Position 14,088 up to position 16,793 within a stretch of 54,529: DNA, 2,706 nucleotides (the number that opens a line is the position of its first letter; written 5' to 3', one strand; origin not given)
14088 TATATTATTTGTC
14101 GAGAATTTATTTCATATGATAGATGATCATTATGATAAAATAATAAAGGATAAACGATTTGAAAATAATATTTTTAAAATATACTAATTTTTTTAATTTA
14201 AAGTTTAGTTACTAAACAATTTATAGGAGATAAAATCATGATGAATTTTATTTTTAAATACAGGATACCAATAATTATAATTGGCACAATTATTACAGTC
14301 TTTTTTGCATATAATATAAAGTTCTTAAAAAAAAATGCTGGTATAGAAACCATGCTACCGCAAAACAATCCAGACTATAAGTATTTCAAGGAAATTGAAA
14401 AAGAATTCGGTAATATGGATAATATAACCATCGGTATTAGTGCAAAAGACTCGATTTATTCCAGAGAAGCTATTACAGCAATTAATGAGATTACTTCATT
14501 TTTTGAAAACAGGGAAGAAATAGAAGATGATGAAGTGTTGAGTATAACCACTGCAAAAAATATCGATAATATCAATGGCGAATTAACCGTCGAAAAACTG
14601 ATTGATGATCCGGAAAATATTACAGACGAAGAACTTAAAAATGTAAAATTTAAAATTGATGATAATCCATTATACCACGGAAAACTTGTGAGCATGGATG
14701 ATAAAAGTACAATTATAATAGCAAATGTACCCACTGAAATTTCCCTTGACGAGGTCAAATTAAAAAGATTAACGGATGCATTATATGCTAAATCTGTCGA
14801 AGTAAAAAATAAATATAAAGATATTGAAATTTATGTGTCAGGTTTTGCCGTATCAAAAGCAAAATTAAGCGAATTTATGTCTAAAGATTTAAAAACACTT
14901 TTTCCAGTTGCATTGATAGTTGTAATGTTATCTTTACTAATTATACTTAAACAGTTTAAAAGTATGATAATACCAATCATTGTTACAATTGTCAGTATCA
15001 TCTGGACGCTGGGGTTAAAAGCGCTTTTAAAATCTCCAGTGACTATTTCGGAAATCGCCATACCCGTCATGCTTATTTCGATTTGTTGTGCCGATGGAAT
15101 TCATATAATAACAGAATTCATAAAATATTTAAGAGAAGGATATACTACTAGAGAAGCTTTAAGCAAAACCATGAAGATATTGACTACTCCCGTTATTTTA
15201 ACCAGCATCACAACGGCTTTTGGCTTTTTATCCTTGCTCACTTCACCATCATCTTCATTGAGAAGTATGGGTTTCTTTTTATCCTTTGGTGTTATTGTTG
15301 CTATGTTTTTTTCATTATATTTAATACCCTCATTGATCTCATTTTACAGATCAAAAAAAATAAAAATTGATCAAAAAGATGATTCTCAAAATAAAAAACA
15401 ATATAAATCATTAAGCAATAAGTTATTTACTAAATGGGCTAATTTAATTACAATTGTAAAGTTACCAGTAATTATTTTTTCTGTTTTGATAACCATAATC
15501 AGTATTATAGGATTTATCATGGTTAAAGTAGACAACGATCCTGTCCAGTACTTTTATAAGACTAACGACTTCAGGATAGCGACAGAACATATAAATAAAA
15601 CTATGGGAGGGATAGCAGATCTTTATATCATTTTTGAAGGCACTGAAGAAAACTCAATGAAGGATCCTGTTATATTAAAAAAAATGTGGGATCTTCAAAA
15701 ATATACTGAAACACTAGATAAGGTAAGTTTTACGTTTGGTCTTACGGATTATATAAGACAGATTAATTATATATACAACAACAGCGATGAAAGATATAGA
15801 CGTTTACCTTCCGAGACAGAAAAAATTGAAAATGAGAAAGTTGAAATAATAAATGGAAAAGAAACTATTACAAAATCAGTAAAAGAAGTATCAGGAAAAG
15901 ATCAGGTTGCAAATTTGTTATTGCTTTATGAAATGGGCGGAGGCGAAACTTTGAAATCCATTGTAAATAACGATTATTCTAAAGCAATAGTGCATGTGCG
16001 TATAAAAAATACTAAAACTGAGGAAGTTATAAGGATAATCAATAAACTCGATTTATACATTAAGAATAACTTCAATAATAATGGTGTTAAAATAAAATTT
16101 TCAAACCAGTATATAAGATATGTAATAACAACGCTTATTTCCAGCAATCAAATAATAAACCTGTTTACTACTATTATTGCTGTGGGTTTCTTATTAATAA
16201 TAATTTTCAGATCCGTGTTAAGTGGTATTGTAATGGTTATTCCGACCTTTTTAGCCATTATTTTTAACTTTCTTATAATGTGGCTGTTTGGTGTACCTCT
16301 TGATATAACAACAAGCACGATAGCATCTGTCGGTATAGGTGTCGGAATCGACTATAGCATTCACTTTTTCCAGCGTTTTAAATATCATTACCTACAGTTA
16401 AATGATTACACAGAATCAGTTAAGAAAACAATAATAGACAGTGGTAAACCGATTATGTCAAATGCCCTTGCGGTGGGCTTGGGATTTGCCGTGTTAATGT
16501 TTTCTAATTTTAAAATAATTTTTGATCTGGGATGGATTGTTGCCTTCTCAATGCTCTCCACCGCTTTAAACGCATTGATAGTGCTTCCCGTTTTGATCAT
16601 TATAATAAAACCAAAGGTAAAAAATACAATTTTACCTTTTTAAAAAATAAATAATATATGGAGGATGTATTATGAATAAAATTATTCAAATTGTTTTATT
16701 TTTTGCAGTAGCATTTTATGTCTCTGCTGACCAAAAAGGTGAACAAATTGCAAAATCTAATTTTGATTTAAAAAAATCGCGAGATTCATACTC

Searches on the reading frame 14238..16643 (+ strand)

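Call 25: search_protein_families(library=ncbifam, proteins=[window:14238-16643:+], max_evalue=1e-10)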
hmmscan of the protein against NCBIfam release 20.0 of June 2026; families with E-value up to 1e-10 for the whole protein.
window:14238-16643:+ (801 aa): 4 families
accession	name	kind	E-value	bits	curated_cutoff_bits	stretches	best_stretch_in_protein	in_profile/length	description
TIGR00921.1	2A067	subfamily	4.7e-69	233.2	351.9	2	7-401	2-380/733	hydrophobe/amphiphile efflux-3 (HAE3) family transporter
TIGR00833.1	actII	subfamily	2.4e-40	138.7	874.7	2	131-484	93-437/910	MMPL family RND transporter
TIGR03480.1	HpnN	hypoth_equivalog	2.8e-32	111.6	751.85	2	176-436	228-476/862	hopanoid biosynthesis associated RND transporter like protein HpnN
NF052374.1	HopndTporHpnN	equivalog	6.9e-14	50.9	1100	0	699-796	335-432/858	hopanoid transporter HpnN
